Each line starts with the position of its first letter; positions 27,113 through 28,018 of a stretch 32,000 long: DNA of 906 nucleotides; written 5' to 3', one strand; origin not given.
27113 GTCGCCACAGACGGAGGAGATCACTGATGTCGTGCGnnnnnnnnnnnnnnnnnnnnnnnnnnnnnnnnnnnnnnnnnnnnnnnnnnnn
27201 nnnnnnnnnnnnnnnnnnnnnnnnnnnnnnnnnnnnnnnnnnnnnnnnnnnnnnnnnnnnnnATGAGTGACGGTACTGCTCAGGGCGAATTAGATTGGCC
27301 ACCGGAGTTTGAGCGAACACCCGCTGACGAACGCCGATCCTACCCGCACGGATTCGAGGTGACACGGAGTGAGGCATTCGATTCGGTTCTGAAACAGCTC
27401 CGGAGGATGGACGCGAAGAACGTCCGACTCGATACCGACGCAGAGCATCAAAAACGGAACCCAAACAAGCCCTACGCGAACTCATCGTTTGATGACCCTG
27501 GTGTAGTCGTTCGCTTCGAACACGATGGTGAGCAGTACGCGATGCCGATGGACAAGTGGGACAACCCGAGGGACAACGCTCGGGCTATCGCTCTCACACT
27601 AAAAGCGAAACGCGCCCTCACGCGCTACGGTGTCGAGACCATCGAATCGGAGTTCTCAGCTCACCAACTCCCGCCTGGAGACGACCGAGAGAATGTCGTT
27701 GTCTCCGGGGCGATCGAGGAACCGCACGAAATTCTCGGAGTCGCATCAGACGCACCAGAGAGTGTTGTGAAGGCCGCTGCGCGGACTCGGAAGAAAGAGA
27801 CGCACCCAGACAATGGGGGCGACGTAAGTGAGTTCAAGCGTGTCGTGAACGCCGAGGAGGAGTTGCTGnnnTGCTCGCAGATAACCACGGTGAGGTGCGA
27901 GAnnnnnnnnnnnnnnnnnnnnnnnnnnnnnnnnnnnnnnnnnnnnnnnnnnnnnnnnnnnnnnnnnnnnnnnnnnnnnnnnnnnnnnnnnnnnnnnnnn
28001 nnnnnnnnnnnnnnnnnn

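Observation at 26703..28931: Integrase operon preceded by three zinc-binding mini-proteins and a J-domain protein, all translationally coupled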

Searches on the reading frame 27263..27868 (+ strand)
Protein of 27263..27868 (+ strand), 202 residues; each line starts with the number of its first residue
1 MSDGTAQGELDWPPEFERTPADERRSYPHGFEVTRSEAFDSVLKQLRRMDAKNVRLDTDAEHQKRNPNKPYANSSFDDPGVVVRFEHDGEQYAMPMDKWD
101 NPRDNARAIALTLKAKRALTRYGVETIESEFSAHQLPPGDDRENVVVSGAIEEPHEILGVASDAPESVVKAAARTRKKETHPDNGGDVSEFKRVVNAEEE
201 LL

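Call 3: search_protein_families(library=pfam, proteins=[window:27263-27868:+], max_evalue=1)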
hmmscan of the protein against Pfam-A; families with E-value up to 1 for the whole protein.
window:27263-27868:+ (202 aa): 2 families
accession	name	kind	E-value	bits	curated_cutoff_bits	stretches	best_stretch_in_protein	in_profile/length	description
PF00226.36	DnaJ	-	0.00014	22.3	27.8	1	154-201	2-53/63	DnaJ domain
PF07454.18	SpoIIP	-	0.16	11.9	24.4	1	57-130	64-132/269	Stage II sporulation protein P (SpoIIP)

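Call 23: find_homologous_proteins(query=window:27263-27868:+, max_evalue=0.001)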
Query window:27263-27868:+ (202 aa): 247 proteins with E <= 0.001 among 569 candidates; the best 120 are listed.
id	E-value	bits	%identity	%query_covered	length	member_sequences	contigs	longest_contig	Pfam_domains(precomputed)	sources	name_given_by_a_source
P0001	5.0e-130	449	100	100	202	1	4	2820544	-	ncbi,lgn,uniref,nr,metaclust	ncbi:J domain-containing protein [Halogeometricum borinquense]|uniref:DnaJ-like protein n=2 Tax=Halo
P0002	4.7e-87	309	73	96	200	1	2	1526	PF00226.37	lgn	-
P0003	1.2e-85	304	72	96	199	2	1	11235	PF00226.37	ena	-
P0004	5.3e-85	302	70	96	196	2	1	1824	-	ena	-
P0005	2.5e-84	300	68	96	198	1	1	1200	-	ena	-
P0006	2.6e-82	293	67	96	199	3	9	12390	-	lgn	-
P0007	3.4e-82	293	69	96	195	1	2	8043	PF00226.37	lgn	-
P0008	3.6e-81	290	68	96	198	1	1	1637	PF00226.37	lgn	-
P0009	5.5e-80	286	69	95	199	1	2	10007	PF00226.37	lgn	-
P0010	5.6e-80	286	68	96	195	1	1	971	-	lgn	-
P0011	1.9e-79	284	67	96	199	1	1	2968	PF00226.37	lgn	-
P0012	5.3e-79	283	65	96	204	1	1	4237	PF00226.37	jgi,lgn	-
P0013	5.7e-78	279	65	97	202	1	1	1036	-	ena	-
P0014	2.9e-77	277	65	96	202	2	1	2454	PF00226.37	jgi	-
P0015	7.8e-77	276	63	96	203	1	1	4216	PF00226.37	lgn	-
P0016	1.9e-76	274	63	96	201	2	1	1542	PF00226.37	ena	-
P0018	7.9e-76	272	64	96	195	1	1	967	PF00226.37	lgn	-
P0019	2.9e-75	270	63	96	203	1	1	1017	PF00226.37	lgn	-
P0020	1.2e-74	268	64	96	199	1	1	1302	PF00226.37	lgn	-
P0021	7.0e-73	263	63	96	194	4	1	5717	PF00226.37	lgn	-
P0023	5.0e-70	253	60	97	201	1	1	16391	PF00226.37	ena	-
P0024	1.7e-69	252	59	96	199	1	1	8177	PF00226.37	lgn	-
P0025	2.1e-69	251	60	96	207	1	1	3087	PF00226.37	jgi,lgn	jgi:hypothetical protein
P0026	1.6e-68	248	62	96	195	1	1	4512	PF00226.37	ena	-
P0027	1.9e-68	248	61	96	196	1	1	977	PF00226.37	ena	-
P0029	3.8e-68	247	59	97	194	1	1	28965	PF00226.37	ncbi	ncbi:MAG: DnaJ domain-containing protein [Halodesulfurarchaeum sp.]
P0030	4.2e-68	247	62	99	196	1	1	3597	PF00226.37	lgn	-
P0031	1.2e-67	246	60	100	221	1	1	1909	PF00226.37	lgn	-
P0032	1.2e-67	246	60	96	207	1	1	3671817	PF00226.37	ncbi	ncbi:J domain-containing protein [Halobacteriaceae archaeon GCM10025711]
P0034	4.4e-67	244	56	98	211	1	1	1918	PF00226.37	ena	-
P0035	7.1e-67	243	60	95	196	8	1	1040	PF00226.37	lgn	-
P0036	1.5e-66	242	57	97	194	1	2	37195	PF00226.37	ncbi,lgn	ncbi:MAG: J domain-containing protein [Halodesulfurarchaeum sp.]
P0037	1.9e-66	242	59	95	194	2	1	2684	PF00226.37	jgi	jgi:hypothetical protein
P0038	2.5e-66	241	58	96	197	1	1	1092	PF00226.37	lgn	-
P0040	1.8e-65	239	57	96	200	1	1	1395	PF00226.37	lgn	-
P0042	4.6e-65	237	57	96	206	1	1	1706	PF00226.37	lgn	-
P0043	1.8e-64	235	60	96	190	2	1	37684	PF00226.37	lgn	-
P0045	3.3e-64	234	60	95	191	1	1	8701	PF00226.37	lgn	-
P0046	5.0e-64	234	55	96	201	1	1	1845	PF00226.37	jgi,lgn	jgi:hypothetical protein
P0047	1.7e-63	232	59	96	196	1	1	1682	PF00226.37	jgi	jgi:hypothetical protein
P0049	4.5e-63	231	58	96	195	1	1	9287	PF00226.37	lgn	-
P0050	6.5e-63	230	58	96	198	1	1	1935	PF00226.37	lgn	-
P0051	3.0e-62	228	56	95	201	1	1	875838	PF00226.37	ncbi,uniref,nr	ncbi:J domain-containing protein [Halopiger goleimassiliensis]|uniref:J domain-containing protein n=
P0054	7.3e-62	227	58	96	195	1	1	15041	PF00226.37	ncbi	-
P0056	1.8e-59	219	60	85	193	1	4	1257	PF00226.37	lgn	-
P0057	2.7e-59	218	53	99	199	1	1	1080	PF00226.37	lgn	-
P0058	3.2e-58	215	55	96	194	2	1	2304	PF00226.37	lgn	-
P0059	1.5e-57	213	57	96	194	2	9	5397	PF00226.37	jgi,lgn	-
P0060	1.8e-57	212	54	100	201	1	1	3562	PF00226.37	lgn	-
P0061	2.1e-57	212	56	95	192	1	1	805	PF00226.37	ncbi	-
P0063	9.1e-57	210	55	96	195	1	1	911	PF00226.37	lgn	-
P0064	9.8e-57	210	53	100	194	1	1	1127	PF00226.37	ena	-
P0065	2.4e-56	209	55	96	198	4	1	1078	PF00226.37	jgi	-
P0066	2.6e-56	209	55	95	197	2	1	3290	PF00226.37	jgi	-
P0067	6.1e-56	207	55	96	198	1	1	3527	PF00226.37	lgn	-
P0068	3.5e-55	205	52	97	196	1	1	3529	PF00226.37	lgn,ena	-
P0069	4.5e-55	205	54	97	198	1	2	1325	PF00226.37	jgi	-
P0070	4.9e-55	204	53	96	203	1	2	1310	PF00226.37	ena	-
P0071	7.0e-55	204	54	96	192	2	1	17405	PF00226.37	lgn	-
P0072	1.1e-54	203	54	98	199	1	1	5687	PF00226.37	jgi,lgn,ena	-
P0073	2.1e-54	202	53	96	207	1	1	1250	PF00226.37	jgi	-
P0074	2.7e-54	202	53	96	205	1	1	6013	PF00226.37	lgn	-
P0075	5.5e-54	201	51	96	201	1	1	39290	PF00226.37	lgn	-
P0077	1.1e-53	200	51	97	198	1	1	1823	PF00226.37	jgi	-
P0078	1.5e-53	200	51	100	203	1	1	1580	PF00226.37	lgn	-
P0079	2.6e-53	199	53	97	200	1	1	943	PF00226.37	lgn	-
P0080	6.7e-53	197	50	100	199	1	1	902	PF00226.37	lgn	-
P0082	1.0e-52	197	54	97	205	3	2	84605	PF00226.37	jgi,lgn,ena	-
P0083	1.2e-52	197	51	96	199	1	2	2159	PF00226.37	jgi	-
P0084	1.2e-52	197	51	96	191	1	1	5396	PF00226.37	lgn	-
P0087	3.5e-52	195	52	96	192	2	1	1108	PF00226.37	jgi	-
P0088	4.7e-52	195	52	96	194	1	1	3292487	PF00226.37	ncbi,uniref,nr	ncbi:J domain-containing protein [Haloplanus rallus]|uniref:J domain-containing protein n=1 Tax=Halo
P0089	4.9e-52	195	52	96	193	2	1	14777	PF00226.37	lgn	-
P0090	5.3e-52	195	53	96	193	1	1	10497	PF00226.37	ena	-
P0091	5.9e-52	194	53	96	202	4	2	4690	PF00226.37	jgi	jgi:hypothetical protein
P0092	6.0e-52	194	52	96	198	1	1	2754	PF00226.37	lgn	-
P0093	7.1e-52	194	52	96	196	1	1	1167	PF00226.37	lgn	-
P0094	7.9e-52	194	52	96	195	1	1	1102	PF00226.37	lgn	-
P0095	9.0e-52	194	52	96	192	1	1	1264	PF00226.37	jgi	jgi:hypothetical protein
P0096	9.2e-52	194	53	96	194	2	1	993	PF00226.37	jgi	-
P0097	9.5e-52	194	53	96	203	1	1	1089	PF00226.37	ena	-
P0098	1.1e-51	194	53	96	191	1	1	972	PF00226.37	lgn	-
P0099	1.5e-51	193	52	97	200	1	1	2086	PF00226.37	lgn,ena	-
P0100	1.6e-51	193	53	96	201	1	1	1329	PF00226.37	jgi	-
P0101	1.7e-51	193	51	96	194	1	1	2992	PF00226.37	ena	-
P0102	1.8e-51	193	52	97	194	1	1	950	PF00226.37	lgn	-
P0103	2.5e-51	192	51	100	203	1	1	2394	PF00226.37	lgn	-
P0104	2.5e-51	192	51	96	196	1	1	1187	PF00226.37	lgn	-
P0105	3.5e-51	192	53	96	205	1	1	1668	PF00226.37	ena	-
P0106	5.0e-51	191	52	96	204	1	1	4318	PF00226.37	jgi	jgi:hypothetical protein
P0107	5.1e-51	191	53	96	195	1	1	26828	PF00226.37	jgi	jgi:hypothetical protein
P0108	9.9e-51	190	51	96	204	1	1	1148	PF00226.37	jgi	-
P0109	1.1e-50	190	53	96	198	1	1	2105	PF00226.37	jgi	-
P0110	1.2e-50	190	52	96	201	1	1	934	PF00226.37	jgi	-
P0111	1.2e-50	190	52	96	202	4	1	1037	PF00226.37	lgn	-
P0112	1.4e-50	190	51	97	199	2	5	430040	PF00226.37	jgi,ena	-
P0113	1.4e-50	190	53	96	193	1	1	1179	PF00226.37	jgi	-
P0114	1.4e-50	190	50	96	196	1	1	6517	PF00226.37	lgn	-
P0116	1.5e-50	190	52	96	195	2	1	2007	PF00226.37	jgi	-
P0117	1.6e-50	190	51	96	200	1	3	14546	PF00226.37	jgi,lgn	jgi:hypothetical protein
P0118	2.0e-50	189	52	96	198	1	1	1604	PF00226.37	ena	-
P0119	2.1e-50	189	50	99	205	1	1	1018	PF00226.37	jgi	-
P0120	2.7e-50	189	52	97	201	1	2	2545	PF00226.37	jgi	jgi:hypothetical protein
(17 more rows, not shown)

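Call 30: find_related_loci(query=A1, collection=genome_contigs, flank=6000)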
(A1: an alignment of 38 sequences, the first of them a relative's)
Query A1 (202 aa) in genome_contigs; peptide patterns used: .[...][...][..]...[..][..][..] (x = any residue, [..] = any of these).
33 stretches matched a pattern; 22 encode a relative of the query (tblastn E <= 1e-3); 22 distinct loci.
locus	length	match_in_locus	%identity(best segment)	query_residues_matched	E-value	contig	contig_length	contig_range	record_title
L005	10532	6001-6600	60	9-202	3e-78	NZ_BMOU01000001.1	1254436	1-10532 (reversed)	Haloarcula pellucida strain JCM 17820 sequence01, whole genome shotgun sequence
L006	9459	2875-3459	59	4-202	3e-75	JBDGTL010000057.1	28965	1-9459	MAG: Halodesulfurarchaeum sp. isolate DAL-WCL_29_91C5R c_000000001222, whole genome shotgun sequence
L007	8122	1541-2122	57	5-202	3e-73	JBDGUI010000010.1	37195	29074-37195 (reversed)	MAG: Halodesulfurarchaeum sp. isolate DAL-WCL_35_78C3R c_000000000709, whole genome shotgun sequence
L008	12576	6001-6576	57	10-202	2e-69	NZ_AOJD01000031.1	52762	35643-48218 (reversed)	Halorubrum tebenquichense DSM 14210 contig_31, whole genome shotgun sequence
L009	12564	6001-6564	56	10-201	4e-68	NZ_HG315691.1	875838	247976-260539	Halopiger goleimassiliensis strain IIH3, whole genome shotgun sequence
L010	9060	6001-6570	58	10-202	7e-68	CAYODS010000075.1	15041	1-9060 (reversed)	MAG TPA_asm: uncultured Halobacteriales archaeon isolate SRP090399_co1_16 genome assembly, contig: NODE_1544_length_1504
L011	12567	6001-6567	58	10-202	1e-67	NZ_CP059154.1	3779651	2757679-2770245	Natrinema zhouii strain YPL30 chromosome, complete genome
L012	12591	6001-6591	51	1-202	1e-64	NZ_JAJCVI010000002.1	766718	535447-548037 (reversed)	Halorubellus salinus strain GX3 Scaffold2_1, whole genome shotgun sequence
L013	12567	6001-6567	51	10-202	2e-55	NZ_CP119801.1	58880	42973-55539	Halomontanus rarus strain TS33 plasmid unnamed5, complete sequence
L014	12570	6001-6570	49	10-202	3e-52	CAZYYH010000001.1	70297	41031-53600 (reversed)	MAG TPA_asm: uncultured Halobacteriales archaeon isolate binchicken_co207_96 genome assembly, contig: NODE_153_length_70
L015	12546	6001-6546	49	10-194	1e-51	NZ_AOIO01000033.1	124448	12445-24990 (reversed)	Natrialba asiatica DSM 12278 contig_33, whole genome shotgun sequence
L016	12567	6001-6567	48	10-202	4e-51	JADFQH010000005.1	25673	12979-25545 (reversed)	MAG: Methanobacteriota archaeon isolate B79T1B8 B79T1B8_NODE2992, whole genome shotgun sequence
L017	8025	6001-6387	60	10-138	1e-49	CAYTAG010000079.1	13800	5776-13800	MAG TPA_asm: uncultured Halobacteriales archaeon isolate SRP195330_co1_97 genome assembly, contig: NODE_3662_length_1380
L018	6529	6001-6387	57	10-138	2e-48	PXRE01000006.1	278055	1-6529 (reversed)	MAG: Halobacteriales archaeon QS_1_68_20 qs_1_scaffold_13, whole genome shotgun sequence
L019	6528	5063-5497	47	10-158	3e-42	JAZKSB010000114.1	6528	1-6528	MAG: Halobacteriales archaeon isolate NA-0cm_bin.6 NODE_3575_length_6528_cov_5.646068, whole genome shotgun sequence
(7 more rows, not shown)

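Call 34: find_encoding_contigs(protein=P0003, flank=6000, max_places=3)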
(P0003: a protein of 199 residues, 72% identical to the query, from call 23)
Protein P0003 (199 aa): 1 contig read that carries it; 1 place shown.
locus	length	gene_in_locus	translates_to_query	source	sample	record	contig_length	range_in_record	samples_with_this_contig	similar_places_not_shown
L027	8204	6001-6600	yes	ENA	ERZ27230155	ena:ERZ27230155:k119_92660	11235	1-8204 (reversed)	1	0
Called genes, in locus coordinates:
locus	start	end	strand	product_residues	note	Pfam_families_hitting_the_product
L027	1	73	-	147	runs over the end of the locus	PF21818:DUF6884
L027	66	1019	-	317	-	-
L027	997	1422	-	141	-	-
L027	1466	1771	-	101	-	-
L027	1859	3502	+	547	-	PF00145:DNA_methylase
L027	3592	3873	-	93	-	-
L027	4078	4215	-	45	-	-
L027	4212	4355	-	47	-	-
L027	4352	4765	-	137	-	-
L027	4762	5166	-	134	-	-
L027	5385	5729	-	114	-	-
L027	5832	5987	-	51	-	-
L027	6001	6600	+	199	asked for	PF00226:DnaJ (weak)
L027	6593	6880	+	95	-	-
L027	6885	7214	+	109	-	-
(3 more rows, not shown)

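Call 35: find_encoding_contigs(protein=P0006, flank=6000, max_places=4)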
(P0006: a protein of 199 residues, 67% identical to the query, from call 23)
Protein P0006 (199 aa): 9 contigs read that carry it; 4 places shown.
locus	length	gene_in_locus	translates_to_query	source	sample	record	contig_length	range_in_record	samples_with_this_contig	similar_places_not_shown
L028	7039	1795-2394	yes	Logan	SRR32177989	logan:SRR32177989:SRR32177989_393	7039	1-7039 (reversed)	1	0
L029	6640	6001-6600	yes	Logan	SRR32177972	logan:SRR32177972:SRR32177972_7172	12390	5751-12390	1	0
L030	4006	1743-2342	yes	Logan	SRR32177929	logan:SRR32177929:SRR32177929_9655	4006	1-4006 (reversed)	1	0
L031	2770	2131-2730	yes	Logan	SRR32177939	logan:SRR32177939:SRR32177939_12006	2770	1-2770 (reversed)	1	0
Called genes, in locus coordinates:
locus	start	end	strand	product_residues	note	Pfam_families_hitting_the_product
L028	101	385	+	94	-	PF25213:HVO_A0261_N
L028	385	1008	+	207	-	-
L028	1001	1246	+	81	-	-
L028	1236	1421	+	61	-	-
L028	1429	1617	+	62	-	-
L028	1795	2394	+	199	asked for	-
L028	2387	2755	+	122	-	-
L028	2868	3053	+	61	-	-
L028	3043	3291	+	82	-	-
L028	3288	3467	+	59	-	-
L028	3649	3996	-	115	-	-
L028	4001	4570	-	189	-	-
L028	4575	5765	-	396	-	-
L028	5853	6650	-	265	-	-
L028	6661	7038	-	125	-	?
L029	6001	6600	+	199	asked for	-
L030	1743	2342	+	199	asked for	-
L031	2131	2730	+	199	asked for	-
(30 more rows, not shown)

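Call 36: find_encoding_contigs(protein=P0009, flank=6000, max_places=3)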
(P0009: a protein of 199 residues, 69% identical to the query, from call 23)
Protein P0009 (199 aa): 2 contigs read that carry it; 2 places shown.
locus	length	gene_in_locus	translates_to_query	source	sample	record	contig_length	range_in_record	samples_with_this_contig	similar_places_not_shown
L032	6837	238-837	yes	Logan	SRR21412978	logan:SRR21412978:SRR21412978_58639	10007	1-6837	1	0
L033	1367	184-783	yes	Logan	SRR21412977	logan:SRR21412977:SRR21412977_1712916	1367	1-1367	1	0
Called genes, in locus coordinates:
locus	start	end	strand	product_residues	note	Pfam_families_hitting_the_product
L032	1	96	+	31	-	?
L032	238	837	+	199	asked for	PF00226:DnaJ (weak)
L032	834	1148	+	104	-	-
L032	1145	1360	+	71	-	-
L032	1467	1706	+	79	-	-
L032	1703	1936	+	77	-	-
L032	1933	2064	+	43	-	-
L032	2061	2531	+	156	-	PF25941:PDDEXK_16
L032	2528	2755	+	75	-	-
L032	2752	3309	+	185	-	-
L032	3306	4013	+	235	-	-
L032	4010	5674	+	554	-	PF25227:DUF7845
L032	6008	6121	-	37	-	-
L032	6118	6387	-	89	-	-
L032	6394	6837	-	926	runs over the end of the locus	-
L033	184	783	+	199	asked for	PF00226:DnaJ (weak)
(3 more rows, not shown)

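Call 37: predict_structure(alignment_id=A1)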
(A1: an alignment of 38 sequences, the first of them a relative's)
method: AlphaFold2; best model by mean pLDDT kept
length: 202 residues; sequences in the alignment: 38
mean_pLDDT: 85.8   pTM: 0.61
mean pLDDT of the five models: 85.8, 85.5, 84.8, 83.0, 83.0
residues with pLDDT >= 90: 134; 70-90: 26; 50-70: 28; < 50: 14
segments of 3 or more residues with pLDDT < 50: 139-148
pLDDT, mean of each block of 10 residues (from residue 1): 58 94 91 92 96 91 67 82 95 96 96 92 73 62 49 93 97 97 95 97 95
secondary structure, 60 per line:
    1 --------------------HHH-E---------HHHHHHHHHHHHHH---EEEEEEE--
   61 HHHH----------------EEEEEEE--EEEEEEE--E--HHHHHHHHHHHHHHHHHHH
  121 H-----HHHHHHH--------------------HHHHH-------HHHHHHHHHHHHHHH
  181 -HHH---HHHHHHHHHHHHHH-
elements in order: H35-48 E52-58 H61-64 E81-87 E90-96 H102-121 H127-133 H154-158 H166-180 H188-201

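Call 42: fold_search(model_id=the predicted structure, library=pdb)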
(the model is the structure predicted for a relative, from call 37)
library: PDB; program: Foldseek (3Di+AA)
matches with E <= 10: 801; with E <= 0.001: 0
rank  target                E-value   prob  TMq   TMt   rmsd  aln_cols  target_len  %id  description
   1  8wi7_w                3.8e-02  0.92  0.28  0.22  10.8       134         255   11  Cryo- EM structure of Mycobacterium smegmatis 70S ribosome, bS1 and RafH. (released 2024-02-28)
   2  8rd8_D                5.7e-02  0.92  0.28  0.49  10.4       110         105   14  Cryo-EM structure of P. urativorans 70S ribosome in complex with hibernation factors Balon and RaiA (structure 1). (released 2024-02-21)
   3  2cug_MODEL_1_A        6.4e-02  1.00  0.24  0.51  10.1        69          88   25  Solution structure of the J domain of the pseudo DnaJ protein, mouse hypothetical mKIAA0962 (released 2005-11-26)
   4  2ctw_MODEL_1_A        6.8e-02  1.00  0.23  0.41  10.2        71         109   24  Solution structure of J-domain from mouse DnaJ subfamily C menber 5 (released 2005-11-24)
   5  2dmx_MODEL_1_A        7.2e-02  1.00  0.25  0.52   3.7        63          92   28  Solution structure of the J domain of DnaJ homolog subfamily B member 8 (released 2006-10-24)
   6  5nro_B                8.6e-02  1.00  0.23  0.70   1.8        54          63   35  Structure of full-length DnaK with bound J-domain (released 2018-01-17)
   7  2dn9_MODEL_1_A        1.2e-01  1.00  0.25  0.60   2.5        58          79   31  Solution structure of J-domain from the DnaJ homolog, human Tid1 protein (released 2006-10-25)
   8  5vso_MODEL_1_A        1.2e-01  1.00  0.24  0.60   4.5        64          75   26  NMR structure of Ydj1 J-domain, a cytosolic Hsp40 from Saccharomyces cerevisiae (released 2017-11-01)
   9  8whx_w                1.2e-01  0.57  0.24  0.35  11.5       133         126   16  Cryo- EM structure of Mycobacterium smegmatis 70S ribosome and RafH. (released 2024-02-28)
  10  2ctp_MODEL_1_A        1.3e-01  1.00  0.25  0.61   2.3        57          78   32  Solution structure of J-domain from human DnaJ subfamily B menber 12 (released 2005-11-24)
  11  4j7z_D                1.6e-01  1.00  0.23  0.44   1.8        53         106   26  Thermus thermophilus DNAJ J- and G/F-DOMAINS (released 2013-07-31)
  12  9kbz_A                1.7e-01  0.57  0.25  0.05   9.4       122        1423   10  Cryo-EM structure of DCL4-DRB4CTD-dsRNA complex (released 2026-02-18)
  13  8fe5_A                1.8e-01  1.00  0.24  0.12   1.7        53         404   26  Structure of J-PKAc chimera complexed with Aplithianine B (released 2023-10-18)
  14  9dyv_MODEL_1_A        1.8e-01  1.00  0.24  0.41   2.1        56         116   27  Assembly and functional mechanisms of the Hsp70-Hsp40 chaperone machinery (released 2025-10-22)
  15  6iws_MODEL_1_A        2.0e-01  1.00  0.24  0.63   2.2        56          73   32  Solution structure of the J-domain of Tid1, a Mitochondrial Hsp40/DnaJ Protein (released 2019-12-11)
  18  4j7z_E                2.2e-01  1.00  0.23  0.47   1.7        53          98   26  Thermus thermophilus DNAJ J- and G/F-DOMAINS (released 2013-07-31)
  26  4j7z_A                3.0e-01  1.00  0.21  0.42   1.8        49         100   26  Thermus thermophilus DNAJ J- and G/F-DOMAINS (released 2013-07-31)
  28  4j7z_C                3.2e-01  1.00  0.22  0.42   1.4        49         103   26  Thermus thermophilus DNAJ J- and G/F-DOMAINS (released 2013-07-31)
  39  4j7z_F                4.6e-01  0.99  0.20  0.42   2.6        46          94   26  Thermus thermophilus DNAJ J- and G/F-DOMAINS (released 2013-07-31)
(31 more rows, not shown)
